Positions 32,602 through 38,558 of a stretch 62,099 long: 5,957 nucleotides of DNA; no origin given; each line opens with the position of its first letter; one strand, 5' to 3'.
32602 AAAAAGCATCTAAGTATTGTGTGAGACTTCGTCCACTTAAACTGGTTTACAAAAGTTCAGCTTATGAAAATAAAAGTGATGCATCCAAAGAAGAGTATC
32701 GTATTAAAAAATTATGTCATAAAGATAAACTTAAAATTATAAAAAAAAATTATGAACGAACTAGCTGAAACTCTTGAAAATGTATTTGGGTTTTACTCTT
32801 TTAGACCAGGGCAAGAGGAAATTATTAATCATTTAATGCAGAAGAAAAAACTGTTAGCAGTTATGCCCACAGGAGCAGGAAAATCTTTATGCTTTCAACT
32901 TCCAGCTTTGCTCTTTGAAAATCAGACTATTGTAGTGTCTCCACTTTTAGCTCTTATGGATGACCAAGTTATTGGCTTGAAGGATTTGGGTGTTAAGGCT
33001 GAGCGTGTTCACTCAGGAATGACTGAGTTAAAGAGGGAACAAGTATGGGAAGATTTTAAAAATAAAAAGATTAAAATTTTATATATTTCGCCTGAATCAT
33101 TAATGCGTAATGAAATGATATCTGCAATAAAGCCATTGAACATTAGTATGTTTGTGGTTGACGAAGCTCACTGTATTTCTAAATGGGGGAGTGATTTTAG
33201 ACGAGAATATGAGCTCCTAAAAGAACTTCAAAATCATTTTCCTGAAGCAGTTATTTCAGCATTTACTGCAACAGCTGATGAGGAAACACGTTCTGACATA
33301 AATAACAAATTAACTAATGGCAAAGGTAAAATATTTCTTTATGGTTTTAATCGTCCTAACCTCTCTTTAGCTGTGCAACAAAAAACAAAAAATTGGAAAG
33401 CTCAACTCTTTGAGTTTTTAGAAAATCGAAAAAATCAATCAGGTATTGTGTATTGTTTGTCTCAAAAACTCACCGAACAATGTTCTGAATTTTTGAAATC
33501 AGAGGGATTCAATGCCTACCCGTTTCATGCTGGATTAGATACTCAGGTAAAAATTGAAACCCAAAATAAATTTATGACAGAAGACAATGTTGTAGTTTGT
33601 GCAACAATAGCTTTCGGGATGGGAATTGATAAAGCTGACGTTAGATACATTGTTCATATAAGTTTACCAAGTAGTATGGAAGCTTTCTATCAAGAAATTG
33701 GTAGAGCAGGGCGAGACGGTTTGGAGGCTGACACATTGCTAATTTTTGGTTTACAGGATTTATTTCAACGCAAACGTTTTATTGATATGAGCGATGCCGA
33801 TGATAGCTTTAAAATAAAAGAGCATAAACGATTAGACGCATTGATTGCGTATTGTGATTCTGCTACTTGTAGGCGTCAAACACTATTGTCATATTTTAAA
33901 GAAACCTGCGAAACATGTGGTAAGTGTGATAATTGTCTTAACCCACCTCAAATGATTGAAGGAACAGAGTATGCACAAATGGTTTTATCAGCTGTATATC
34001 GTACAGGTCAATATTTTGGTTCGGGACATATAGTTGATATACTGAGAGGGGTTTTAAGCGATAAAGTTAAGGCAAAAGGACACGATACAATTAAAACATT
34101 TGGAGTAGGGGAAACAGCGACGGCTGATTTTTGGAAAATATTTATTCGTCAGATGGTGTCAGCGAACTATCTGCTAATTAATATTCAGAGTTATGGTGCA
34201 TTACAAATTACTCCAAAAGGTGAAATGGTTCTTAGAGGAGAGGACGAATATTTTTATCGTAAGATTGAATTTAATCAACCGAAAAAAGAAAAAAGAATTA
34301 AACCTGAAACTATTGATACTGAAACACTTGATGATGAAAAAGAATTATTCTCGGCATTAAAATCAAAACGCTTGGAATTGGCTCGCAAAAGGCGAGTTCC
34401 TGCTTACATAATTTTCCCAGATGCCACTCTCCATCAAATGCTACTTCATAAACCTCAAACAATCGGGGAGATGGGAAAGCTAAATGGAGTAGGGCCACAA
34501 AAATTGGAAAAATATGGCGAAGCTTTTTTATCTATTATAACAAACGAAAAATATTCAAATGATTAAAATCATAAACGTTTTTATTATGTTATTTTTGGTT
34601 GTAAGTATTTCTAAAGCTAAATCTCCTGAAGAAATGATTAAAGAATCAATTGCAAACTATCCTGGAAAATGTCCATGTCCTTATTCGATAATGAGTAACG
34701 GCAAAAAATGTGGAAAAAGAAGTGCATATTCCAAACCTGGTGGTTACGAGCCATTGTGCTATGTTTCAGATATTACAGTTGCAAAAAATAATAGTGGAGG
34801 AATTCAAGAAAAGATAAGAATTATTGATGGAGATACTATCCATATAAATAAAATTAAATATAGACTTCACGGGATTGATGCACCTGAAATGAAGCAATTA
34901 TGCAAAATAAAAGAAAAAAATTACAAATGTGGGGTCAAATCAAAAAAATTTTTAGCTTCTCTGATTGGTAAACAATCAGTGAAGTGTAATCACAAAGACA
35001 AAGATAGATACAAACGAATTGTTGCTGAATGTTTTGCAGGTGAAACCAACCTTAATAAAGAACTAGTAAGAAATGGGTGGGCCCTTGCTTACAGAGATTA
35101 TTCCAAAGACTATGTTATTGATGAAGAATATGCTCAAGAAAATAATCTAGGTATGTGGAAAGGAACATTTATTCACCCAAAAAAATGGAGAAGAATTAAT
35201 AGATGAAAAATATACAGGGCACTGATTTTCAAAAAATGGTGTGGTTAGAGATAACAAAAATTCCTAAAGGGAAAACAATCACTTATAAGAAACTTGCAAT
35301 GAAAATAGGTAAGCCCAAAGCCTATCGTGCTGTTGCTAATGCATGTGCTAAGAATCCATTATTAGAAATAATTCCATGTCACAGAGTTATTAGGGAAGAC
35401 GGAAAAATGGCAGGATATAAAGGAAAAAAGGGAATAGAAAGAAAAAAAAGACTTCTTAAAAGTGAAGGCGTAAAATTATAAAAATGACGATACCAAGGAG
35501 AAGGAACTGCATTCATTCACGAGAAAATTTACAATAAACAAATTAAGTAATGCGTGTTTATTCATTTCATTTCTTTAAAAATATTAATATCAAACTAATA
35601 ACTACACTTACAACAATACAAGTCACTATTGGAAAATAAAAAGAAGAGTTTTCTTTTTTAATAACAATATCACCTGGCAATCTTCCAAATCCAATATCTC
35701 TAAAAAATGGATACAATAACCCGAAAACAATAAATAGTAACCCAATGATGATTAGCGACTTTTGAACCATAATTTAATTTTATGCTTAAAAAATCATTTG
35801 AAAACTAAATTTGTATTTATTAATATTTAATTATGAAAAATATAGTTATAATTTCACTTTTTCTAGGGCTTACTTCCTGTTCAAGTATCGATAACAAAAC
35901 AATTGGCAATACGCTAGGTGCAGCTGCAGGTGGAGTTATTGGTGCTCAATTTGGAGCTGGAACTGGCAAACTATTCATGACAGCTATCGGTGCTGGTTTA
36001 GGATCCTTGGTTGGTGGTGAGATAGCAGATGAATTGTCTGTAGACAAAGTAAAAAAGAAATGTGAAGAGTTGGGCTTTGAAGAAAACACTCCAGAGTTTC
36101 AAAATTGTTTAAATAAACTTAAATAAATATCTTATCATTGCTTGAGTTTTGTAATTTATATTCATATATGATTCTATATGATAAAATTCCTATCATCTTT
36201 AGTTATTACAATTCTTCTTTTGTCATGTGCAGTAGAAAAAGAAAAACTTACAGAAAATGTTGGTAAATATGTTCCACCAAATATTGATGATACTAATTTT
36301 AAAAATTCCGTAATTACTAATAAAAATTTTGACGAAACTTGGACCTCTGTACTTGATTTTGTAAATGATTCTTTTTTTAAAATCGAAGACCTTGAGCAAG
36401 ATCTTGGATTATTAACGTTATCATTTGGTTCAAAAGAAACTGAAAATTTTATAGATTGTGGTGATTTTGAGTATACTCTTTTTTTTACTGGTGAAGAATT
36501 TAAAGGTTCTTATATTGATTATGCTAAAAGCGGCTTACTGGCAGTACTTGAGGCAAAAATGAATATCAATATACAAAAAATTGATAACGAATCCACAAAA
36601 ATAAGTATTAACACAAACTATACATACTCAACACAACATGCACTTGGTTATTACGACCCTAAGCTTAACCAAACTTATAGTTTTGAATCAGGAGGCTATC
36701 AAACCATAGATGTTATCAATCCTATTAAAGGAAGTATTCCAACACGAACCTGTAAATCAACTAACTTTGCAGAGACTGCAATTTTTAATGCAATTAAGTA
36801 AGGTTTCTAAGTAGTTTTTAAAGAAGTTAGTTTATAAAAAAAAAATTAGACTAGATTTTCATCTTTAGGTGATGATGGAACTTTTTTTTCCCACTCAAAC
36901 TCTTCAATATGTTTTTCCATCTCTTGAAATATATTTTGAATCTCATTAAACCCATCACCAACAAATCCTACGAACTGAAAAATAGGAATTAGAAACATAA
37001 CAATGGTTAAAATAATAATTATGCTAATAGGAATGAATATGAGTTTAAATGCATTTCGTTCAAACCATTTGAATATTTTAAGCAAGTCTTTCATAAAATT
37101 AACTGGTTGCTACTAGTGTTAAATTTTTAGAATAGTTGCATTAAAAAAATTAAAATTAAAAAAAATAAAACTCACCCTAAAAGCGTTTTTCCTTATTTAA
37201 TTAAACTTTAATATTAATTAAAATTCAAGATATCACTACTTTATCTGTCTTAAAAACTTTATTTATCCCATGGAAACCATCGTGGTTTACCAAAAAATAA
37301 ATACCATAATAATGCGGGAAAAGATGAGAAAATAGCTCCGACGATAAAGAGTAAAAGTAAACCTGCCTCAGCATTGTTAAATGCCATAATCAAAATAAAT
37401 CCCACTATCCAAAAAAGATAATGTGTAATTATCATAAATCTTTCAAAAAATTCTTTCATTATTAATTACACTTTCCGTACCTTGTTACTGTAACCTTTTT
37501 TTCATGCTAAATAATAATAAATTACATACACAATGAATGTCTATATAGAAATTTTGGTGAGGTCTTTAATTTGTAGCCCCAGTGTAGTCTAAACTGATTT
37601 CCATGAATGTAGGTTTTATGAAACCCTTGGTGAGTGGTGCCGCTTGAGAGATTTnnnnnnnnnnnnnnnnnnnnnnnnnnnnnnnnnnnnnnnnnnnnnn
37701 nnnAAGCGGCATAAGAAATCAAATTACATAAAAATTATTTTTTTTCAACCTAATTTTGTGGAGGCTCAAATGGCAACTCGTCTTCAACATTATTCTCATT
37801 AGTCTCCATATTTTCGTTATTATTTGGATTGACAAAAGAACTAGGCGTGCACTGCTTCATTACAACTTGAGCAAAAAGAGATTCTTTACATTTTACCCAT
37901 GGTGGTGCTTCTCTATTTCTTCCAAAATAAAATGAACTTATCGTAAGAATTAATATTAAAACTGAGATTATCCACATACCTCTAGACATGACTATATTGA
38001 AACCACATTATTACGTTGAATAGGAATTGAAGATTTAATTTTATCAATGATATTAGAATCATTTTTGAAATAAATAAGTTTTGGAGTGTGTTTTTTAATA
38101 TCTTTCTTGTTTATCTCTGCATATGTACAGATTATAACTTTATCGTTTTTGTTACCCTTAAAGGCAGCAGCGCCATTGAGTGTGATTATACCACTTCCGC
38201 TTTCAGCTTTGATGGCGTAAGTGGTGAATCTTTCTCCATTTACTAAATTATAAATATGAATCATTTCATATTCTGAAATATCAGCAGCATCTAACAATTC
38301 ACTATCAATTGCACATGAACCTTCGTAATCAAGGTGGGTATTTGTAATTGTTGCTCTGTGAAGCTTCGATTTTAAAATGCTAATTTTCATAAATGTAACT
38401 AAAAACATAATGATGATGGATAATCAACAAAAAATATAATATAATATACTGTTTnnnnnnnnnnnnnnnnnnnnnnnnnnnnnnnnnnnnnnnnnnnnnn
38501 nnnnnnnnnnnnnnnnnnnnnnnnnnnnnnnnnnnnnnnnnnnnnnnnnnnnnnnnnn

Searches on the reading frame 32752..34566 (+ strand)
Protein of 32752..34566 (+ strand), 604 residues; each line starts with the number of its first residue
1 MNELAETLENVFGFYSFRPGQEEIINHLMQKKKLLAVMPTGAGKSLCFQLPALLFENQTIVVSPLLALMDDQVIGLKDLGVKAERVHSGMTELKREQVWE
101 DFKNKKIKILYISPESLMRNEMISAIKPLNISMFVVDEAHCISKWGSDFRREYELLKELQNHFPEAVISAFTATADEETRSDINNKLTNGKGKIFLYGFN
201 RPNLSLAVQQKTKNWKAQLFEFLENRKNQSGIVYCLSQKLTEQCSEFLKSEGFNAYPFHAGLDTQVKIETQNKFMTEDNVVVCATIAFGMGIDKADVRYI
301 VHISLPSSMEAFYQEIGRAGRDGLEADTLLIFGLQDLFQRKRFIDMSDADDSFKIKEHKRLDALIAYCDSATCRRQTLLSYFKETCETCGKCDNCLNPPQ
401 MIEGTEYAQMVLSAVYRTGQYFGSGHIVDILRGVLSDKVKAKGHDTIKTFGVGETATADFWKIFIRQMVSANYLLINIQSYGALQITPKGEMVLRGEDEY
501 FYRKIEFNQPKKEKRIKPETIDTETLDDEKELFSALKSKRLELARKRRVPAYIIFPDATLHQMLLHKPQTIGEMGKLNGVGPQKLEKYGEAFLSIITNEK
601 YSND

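Call 15: search_protein_families(library=pfam, proteins=[window:32752-34566:+], max_evalue=0.00001)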
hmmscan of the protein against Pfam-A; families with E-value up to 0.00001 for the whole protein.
window:32752-34566:+ (604 aa): 6 families
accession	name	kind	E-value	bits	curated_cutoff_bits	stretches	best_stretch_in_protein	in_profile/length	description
PF09382.16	RQC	-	1.5e-31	109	23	1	398-506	1-109/114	RQC domain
PF00270.35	DEAD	-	1.5e-28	100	26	1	18-178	1-163/167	DEAD/DEAH box helicase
PF00271.37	Helicase_C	-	8.6e-24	84.4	23.5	1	218-323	5-110/110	Helicase conserved C-terminal domain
PF00570.28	HRDC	-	9.1e-21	74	23.8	1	530-596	2-68/68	HRDC domain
PF16124.10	RecQ_Zn_bind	-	2e-15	57.7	25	1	335-396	2-66/66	RecQ zinc-binding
PF04851.21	ResIII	-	1.2e-12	48.5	22.5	1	16-175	3-162/164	Type III restriction enzyme, res subunit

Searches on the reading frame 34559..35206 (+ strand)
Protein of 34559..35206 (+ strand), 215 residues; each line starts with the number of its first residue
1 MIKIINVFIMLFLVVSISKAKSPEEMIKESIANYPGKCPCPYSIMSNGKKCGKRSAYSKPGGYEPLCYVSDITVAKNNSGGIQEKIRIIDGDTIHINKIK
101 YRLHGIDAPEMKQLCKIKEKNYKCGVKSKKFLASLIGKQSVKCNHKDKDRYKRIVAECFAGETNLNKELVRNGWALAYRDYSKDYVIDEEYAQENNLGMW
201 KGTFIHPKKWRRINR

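Call 13: search_protein_families(library=pfam, proteins=[window:34559-35206:+], max_evalue=0.001)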
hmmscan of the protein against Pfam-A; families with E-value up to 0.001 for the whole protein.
window:34559-35206:+ (215 aa): 1 family
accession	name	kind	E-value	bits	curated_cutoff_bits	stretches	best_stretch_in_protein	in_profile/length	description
PF00565.23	SNase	-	1.3e-17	64.6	21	1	101-201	2-106/107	Staphylococcal nuclease homologue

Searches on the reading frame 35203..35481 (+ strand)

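Call 13: search_protein_families(library=pfam, proteins=[window:35203-35481:+], max_evalue=0.001)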
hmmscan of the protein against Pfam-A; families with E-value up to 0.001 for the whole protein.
window:35203-35481:+ (92 aa): 1 family
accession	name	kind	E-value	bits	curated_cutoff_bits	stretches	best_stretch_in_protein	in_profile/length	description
PF01035.26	DNA_binding_1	-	2.5e-33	114.2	27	1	8-90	1-81/81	6-O-methylguanine DNA methyltransferase, DNA binding domain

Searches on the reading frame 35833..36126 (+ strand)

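Call 15: search_protein_families(library=pfam, proteins=[window:35833-36126:+], max_evalue=0.00001)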
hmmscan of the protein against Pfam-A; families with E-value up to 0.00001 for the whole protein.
window:35833-36126:+ (97 aa): 2 families
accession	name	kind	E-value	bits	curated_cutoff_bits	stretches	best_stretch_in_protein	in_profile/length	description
PF13488.11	Gly-zipper_Omp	-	3.6e-06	27.2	25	1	29-68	2-42/46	Glycine zipper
PF13441.11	Gly-zipper_YMGG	-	4.7e-06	26.6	28.9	1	24-62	5-40/45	YMGG-like Gly-zipper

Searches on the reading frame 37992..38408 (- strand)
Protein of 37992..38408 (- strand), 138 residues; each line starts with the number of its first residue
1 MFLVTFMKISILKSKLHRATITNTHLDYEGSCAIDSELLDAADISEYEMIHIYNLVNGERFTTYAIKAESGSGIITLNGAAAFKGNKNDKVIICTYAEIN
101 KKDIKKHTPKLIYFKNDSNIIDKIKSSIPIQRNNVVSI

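Call 15: search_protein_families(library=pfam, proteins=[window:37992-38408:-], max_evalue=0.00001)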
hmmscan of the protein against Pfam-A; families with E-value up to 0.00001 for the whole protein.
window:37992-38408:- (138 aa): 1 family
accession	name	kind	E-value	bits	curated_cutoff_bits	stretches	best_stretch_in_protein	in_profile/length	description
PF02261.22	Asp_decarbox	-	1.1e-43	148.1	25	1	7-120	1-114/115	Aspartate decarboxylase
